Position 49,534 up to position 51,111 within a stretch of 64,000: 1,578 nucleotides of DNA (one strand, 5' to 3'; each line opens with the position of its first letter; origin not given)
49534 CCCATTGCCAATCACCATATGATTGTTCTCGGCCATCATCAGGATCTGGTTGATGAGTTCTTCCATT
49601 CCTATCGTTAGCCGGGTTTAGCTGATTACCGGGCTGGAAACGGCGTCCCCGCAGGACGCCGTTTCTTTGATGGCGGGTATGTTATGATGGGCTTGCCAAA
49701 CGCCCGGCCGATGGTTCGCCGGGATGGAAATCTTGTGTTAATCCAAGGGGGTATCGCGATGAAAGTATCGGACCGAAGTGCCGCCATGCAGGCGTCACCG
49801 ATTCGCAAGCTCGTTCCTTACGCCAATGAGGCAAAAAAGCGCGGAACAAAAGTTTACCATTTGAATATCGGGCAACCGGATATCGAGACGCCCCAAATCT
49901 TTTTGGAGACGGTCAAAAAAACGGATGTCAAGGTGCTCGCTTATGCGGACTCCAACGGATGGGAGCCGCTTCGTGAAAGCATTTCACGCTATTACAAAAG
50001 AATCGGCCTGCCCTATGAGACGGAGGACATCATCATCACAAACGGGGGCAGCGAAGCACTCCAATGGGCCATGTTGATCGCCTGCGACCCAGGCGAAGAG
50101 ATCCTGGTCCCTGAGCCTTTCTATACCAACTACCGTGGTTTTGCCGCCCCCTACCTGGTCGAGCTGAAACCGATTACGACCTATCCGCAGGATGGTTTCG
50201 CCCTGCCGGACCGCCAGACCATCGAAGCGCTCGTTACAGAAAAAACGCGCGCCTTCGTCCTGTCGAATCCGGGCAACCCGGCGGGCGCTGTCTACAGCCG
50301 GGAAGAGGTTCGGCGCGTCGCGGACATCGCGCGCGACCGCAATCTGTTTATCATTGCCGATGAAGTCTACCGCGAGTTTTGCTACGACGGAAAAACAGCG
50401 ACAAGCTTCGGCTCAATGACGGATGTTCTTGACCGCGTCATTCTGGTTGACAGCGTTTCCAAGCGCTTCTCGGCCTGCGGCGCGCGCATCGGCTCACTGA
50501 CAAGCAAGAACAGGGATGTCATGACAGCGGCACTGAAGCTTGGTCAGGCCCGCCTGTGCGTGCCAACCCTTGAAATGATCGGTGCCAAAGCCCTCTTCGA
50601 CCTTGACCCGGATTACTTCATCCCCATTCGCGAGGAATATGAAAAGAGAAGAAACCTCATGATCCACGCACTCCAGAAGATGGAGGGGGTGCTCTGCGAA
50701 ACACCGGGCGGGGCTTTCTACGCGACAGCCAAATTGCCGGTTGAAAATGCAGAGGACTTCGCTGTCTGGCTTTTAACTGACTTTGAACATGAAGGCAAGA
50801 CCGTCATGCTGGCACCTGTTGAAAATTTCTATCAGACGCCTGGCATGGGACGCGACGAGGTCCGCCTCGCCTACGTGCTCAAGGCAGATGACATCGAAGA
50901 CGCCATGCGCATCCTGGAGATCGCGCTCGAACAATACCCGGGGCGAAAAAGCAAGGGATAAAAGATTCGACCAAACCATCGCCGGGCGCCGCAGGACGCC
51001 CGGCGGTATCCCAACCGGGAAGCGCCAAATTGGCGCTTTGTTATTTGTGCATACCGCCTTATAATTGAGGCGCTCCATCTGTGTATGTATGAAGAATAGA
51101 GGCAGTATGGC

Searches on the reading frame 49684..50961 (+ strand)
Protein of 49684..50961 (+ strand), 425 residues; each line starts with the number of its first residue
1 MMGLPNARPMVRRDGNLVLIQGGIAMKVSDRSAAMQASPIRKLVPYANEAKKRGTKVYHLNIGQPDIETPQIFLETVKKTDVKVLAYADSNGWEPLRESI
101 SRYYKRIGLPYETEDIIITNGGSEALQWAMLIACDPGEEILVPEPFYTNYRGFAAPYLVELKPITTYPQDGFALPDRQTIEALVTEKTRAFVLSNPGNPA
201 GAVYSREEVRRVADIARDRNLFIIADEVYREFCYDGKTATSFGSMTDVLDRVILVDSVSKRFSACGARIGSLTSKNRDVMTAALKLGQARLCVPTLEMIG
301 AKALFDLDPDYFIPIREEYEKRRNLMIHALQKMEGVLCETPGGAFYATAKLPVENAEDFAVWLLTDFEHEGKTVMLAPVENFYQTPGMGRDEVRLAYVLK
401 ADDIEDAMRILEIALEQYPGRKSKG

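Call 11: search_protein_families(library=pfam, proteins=[window:49684-50961:+], max_evalue=0.01)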
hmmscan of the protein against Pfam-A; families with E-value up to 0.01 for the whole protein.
window:49684-50961:+ (425 aa): 5 families
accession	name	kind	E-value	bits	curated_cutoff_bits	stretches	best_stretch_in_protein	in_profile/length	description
PF00155.27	Aminotran_1_2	-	1.1e-41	143.7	19.7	1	56-365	2-324/361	Aminotransferase class I and II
PF01053.26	Cys_Met_Meta_PP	-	0.00023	20.3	27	1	112-228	66-175/381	Cys/Met metabolism PLP-dependent enzyme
PF12897.13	Asp_aminotransf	-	0.00041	19.7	27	1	171-352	157-339/421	Aspartate amino-transferase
PF01212.27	Beta_elim_lyase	-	0.0011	18.8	27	1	111-226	45-168/288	Beta-eliminating lyase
PF01041.23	DegT_DnrJ_EryC1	-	0.0038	16.9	19.8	1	105-226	31-145/360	DegT/DnrJ/EryC1/StrS aminotransferase family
